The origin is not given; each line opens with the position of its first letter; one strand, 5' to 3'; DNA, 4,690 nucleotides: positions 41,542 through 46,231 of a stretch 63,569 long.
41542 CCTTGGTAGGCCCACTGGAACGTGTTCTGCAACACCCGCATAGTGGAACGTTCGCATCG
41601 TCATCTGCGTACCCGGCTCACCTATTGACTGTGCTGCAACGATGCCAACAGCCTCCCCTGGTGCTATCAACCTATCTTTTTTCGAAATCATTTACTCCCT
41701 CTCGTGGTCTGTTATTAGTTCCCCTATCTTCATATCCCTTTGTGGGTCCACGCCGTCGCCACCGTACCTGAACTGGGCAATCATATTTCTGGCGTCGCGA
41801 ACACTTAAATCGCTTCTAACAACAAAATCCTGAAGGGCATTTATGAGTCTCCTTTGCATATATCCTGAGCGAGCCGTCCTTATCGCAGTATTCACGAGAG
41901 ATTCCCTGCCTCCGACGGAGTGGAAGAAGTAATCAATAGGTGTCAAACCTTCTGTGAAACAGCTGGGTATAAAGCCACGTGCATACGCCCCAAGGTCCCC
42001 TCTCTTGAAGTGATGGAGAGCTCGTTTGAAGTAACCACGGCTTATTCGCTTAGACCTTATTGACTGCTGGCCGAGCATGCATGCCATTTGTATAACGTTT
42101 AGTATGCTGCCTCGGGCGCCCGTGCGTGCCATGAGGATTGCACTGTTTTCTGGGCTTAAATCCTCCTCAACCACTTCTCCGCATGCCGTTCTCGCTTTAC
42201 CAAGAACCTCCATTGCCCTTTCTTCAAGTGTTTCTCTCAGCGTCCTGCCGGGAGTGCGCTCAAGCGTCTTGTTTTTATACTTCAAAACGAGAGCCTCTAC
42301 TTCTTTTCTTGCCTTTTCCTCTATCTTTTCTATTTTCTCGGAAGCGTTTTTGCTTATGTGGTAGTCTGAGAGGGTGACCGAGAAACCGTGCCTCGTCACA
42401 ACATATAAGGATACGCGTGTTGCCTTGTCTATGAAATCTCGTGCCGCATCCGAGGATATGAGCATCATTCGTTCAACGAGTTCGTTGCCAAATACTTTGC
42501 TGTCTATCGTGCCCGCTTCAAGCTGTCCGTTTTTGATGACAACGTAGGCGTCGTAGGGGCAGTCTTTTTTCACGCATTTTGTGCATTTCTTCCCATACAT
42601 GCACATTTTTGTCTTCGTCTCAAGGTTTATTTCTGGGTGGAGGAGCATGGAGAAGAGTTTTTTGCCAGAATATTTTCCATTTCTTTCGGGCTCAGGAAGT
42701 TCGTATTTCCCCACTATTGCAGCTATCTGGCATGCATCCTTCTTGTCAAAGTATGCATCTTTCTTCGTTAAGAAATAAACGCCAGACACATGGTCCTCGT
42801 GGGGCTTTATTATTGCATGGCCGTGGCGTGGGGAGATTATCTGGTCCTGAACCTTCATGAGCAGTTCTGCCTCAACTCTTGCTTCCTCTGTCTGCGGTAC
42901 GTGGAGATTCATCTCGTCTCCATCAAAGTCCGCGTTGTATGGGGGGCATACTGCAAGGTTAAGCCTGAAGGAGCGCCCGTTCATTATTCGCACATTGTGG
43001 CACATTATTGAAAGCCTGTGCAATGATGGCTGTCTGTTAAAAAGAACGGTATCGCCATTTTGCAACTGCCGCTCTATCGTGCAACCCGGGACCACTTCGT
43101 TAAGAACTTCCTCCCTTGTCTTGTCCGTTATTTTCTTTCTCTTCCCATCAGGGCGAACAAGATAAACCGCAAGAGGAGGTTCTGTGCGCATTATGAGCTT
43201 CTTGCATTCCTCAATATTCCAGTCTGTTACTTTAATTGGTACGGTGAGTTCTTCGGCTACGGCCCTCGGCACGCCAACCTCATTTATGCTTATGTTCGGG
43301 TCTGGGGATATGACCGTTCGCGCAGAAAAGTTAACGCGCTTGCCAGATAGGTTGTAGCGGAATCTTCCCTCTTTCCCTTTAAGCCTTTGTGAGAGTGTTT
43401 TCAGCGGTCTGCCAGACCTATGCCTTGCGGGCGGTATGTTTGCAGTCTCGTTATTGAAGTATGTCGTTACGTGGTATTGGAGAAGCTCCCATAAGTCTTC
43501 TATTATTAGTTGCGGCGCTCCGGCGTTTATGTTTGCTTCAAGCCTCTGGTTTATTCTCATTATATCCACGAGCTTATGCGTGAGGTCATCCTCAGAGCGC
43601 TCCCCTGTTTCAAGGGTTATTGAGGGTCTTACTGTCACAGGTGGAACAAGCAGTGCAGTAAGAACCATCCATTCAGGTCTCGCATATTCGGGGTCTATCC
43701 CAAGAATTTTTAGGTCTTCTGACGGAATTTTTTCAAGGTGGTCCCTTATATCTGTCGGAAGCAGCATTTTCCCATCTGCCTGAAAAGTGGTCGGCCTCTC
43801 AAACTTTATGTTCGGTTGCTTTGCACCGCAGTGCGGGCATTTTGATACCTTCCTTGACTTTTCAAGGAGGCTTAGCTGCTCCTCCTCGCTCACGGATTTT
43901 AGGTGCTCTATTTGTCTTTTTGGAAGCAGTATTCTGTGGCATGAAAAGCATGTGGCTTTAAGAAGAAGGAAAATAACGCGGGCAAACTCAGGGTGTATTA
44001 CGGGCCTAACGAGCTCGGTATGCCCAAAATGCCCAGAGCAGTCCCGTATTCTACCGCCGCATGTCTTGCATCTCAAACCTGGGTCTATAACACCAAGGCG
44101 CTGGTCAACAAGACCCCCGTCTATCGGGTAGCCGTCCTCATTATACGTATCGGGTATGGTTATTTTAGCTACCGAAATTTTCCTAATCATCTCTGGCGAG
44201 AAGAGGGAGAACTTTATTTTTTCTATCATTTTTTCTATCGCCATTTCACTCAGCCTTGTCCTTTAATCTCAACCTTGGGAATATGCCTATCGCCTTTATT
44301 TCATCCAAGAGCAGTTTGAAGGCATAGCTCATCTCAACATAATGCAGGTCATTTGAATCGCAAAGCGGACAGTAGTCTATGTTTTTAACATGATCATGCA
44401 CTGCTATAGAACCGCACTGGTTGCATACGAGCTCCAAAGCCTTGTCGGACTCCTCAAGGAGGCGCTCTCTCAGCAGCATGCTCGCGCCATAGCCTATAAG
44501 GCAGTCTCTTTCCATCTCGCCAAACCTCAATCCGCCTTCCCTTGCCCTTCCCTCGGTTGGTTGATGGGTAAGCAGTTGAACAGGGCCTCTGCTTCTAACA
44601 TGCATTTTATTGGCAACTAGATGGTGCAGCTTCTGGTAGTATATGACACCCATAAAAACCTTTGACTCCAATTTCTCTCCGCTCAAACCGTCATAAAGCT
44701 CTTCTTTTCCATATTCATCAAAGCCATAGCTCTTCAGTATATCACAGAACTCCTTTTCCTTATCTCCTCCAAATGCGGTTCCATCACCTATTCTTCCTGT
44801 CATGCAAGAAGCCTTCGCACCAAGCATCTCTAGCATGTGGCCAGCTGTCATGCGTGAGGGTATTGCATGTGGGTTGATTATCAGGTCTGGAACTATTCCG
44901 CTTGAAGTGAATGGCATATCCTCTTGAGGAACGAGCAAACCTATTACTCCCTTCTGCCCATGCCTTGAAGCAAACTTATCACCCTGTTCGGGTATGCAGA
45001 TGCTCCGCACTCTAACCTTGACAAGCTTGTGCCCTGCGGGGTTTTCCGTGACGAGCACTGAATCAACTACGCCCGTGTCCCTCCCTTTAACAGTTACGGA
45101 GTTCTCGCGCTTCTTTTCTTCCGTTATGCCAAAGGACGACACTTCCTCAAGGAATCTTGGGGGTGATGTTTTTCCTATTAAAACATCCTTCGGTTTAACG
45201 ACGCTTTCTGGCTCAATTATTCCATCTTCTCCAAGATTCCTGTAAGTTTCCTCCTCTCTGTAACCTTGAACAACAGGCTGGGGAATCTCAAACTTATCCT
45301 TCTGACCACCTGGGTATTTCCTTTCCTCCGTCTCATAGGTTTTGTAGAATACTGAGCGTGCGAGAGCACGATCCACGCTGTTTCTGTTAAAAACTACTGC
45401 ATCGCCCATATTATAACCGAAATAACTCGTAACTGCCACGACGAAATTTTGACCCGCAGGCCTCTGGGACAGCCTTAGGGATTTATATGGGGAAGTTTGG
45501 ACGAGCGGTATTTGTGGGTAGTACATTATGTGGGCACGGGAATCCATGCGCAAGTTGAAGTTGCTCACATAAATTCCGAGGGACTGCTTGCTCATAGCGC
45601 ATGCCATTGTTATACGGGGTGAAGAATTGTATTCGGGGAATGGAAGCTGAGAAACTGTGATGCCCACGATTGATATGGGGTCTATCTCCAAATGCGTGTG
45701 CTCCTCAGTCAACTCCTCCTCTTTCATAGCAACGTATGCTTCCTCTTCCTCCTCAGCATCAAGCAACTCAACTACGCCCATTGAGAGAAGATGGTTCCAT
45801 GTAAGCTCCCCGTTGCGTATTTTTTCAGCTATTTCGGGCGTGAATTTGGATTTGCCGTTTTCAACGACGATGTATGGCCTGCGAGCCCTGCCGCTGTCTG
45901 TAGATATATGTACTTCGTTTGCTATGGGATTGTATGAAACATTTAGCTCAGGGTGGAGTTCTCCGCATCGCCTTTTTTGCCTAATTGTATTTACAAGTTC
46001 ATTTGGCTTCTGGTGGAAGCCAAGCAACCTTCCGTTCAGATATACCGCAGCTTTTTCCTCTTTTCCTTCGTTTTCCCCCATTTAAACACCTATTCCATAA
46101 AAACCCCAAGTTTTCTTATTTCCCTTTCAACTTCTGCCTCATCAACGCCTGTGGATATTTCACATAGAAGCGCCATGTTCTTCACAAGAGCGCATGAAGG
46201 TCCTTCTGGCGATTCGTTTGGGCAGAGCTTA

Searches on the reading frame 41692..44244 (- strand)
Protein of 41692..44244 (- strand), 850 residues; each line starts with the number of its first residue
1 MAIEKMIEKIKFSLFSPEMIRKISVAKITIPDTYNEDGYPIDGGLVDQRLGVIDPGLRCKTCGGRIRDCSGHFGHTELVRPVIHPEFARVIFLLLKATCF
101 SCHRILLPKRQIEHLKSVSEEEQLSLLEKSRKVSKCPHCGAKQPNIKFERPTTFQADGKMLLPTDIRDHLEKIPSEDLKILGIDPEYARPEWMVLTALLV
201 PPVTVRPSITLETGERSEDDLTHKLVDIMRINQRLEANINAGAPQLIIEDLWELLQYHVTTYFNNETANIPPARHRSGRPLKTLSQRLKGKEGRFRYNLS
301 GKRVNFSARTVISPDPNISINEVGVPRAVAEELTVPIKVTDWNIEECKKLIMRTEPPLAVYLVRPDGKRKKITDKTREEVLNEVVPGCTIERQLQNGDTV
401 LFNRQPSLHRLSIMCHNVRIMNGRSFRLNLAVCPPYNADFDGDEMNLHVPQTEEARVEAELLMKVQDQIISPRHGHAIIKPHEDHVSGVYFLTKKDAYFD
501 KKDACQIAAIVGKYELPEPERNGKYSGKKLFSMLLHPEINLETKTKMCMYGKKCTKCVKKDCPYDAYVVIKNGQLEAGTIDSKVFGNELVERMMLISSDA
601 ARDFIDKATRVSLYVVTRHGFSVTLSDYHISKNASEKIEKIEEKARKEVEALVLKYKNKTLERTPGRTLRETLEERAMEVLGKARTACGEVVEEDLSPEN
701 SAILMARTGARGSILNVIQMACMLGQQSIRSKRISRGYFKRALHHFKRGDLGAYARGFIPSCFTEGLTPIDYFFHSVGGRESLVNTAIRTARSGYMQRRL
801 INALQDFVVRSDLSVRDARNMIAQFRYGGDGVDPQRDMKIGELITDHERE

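Call 56: search_protein_families(library=pfam, proteins=[window:41692-44244:-], max_evalue=0.00001)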
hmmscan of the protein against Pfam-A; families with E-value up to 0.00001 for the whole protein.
window:41692-44244:- (850 aa): 5 families
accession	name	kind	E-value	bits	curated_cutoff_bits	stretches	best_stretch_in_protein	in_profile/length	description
PF04997.17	RNA_pol_Rpb1_1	-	2.1e-91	306.9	39.7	1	5-299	2-312/312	RNA polymerase Rpb1, domain 1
PF00623.25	RNA_pol_Rpb1_2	-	3.5e-64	216.5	25.3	1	301-465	1-166/166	RNA polymerase Rpb1, domain 2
PF04983.23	RNA_pol_Rpb1_3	-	4.4e-29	101.9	28.9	1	468-627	1-161/162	RNA polymerase Rpb1, domain 3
PF05000.22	RNA_pol_Rpb1_4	-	2.6e-28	98.5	24.8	1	657-759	5-107/107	RNA polymerase Rpb1, domain 4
PF04998.22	RNA_pol_Rpb1_5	-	8.8e-23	81.5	28.5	1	766-831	1-66/267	RNA polymerase Rpb1, domain 5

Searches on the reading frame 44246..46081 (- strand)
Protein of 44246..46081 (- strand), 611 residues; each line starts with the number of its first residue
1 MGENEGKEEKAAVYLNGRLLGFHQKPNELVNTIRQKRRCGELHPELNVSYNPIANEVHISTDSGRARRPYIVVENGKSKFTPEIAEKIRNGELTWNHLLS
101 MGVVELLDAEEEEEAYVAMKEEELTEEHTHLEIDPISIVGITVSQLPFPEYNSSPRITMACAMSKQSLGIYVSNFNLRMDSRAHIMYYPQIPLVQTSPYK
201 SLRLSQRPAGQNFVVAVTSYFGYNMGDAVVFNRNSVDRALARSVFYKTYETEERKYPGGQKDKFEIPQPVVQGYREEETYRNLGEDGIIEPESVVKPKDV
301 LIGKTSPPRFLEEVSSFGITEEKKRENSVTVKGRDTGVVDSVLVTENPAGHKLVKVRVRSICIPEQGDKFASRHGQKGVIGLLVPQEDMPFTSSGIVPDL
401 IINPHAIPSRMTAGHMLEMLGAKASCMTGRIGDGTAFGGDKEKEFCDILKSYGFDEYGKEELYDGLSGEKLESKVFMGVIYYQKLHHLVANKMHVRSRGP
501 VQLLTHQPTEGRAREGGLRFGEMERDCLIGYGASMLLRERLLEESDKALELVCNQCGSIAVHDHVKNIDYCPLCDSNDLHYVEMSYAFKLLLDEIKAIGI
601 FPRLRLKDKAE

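Call 56: search_protein_families(library=pfam, proteins=[window:44246-46081:-], max_evalue=0.00001)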
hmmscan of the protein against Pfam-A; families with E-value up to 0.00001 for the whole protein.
window:44246-46081:- (611 aa): 4 families
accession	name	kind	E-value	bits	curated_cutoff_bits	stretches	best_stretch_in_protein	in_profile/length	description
PF00562.33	RNA_pol_Rpb2_6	-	3.4e-134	448.1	23.4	1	144-514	3-373/373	RNA polymerase Rpb2, domain 6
PF04560.25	RNA_pol_Rpb2_7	-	1.3e-26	93.2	32.1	1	516-606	1-86/87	RNA polymerase Rpb2, domain 7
PF04566.18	RNA_pol_Rpb2_4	-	2.1e-23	82.6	28.7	1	13-74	1-62/62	RNA polymerase Rpb2, domain 4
PF04567.22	RNA_pol_Rpb2_5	-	1.3e-07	32.8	21.1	1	95-128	1-34/66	RNA polymerase Rpb2, domain 5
